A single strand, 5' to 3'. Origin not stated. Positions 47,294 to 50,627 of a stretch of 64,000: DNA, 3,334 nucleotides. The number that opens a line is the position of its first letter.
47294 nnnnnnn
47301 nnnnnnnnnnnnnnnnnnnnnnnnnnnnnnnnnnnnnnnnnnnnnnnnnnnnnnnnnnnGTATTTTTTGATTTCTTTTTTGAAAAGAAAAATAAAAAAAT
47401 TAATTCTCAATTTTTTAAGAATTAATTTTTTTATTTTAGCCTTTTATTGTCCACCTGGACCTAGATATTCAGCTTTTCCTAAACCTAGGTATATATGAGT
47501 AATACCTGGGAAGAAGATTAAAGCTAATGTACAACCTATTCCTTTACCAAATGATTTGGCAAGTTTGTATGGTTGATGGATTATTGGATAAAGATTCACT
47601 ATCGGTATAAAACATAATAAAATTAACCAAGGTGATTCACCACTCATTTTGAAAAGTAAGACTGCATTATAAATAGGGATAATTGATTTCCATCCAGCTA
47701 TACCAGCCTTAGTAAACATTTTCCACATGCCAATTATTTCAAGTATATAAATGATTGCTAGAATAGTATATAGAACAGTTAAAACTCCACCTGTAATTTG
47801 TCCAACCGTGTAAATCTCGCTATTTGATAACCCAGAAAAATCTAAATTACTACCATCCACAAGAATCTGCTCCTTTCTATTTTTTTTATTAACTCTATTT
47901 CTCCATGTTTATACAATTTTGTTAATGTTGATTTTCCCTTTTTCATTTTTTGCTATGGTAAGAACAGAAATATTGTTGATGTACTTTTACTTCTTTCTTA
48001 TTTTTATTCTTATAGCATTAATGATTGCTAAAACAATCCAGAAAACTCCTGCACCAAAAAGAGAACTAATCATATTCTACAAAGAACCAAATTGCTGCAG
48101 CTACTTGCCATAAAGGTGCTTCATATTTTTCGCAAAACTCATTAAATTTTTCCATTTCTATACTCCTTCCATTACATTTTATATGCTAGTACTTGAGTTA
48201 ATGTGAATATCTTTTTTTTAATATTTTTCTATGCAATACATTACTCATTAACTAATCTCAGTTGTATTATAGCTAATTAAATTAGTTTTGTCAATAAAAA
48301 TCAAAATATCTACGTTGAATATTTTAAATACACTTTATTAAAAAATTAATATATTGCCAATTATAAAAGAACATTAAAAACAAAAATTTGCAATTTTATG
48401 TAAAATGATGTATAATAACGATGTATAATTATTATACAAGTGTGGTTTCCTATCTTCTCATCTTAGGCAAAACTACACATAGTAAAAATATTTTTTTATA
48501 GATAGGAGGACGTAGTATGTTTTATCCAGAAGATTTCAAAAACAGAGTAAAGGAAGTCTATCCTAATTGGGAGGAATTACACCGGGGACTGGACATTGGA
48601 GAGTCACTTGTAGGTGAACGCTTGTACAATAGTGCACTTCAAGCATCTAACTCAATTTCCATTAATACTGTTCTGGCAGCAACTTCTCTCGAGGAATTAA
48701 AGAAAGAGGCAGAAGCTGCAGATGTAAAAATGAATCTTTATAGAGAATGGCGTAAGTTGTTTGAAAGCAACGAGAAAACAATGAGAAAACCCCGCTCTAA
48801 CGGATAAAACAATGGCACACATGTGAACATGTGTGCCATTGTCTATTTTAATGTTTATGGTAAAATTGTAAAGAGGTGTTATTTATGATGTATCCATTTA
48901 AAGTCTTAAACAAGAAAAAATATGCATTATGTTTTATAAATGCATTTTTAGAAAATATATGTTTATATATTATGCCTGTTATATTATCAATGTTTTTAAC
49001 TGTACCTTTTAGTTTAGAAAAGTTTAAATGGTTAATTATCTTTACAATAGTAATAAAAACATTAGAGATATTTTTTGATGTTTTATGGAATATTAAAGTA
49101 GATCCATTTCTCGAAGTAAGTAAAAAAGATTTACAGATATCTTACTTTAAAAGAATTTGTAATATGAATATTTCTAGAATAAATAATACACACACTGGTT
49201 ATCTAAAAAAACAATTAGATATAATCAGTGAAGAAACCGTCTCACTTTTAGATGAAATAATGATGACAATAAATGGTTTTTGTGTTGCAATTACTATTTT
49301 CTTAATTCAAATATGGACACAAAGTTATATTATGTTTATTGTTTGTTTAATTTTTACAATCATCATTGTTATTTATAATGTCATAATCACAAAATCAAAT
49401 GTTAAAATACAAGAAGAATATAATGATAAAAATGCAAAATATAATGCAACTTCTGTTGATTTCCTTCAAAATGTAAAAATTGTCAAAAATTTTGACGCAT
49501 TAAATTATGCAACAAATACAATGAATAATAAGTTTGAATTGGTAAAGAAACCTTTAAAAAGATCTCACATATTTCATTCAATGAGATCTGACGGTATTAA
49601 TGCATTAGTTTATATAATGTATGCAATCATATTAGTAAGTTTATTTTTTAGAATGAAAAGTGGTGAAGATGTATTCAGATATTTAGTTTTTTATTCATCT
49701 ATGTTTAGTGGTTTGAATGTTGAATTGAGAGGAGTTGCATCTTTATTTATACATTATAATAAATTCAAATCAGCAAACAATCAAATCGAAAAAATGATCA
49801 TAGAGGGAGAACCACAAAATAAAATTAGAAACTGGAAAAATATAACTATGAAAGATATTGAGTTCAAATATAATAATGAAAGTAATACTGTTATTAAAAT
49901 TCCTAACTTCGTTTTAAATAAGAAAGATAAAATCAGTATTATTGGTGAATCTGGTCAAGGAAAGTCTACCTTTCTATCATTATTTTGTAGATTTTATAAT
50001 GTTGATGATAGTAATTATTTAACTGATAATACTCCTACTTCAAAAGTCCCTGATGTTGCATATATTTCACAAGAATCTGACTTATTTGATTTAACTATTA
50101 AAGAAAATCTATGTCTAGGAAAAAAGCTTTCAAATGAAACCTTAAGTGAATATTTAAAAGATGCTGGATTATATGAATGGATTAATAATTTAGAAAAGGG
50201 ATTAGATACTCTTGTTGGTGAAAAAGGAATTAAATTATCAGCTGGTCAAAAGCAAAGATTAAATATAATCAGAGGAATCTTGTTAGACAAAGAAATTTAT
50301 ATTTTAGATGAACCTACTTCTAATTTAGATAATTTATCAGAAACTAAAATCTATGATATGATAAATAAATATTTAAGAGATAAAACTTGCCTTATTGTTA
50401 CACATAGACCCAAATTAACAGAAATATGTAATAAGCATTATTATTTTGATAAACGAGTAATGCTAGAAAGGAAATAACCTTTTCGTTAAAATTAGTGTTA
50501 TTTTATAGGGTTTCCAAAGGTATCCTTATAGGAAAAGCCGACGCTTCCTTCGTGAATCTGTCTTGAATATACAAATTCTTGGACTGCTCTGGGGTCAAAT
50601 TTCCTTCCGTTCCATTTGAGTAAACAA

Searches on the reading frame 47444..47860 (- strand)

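Call 75: search_protein_families(library=pfam, proteins=[window:47444-47860:-], max_evalue=0.00001)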
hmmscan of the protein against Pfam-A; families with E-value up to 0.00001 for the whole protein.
window:47444-47860:- (138 aa): 1 family
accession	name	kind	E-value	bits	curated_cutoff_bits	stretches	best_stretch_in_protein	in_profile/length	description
PF18936.5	DUF5684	-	1e-22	80.9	27.4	1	57-135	1-81/81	Family of unknown function (DUF5684)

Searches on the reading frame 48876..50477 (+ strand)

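Call 75: search_protein_families(library=pfam, proteins=[window:48876-50477:+], max_evalue=0.00001)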
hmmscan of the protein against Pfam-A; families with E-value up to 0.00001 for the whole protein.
window:48876-50477:+ (533 aa): 2 families
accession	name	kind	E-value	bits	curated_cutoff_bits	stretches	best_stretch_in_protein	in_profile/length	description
PF00005.33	ABC_tran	-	1.1e-20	75.1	25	1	344-482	5-137/137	ABC transporter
PF00664.28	ABC_membrane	-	1.4e-11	45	28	1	18-279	3-269/274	ABC transporter transmembrane region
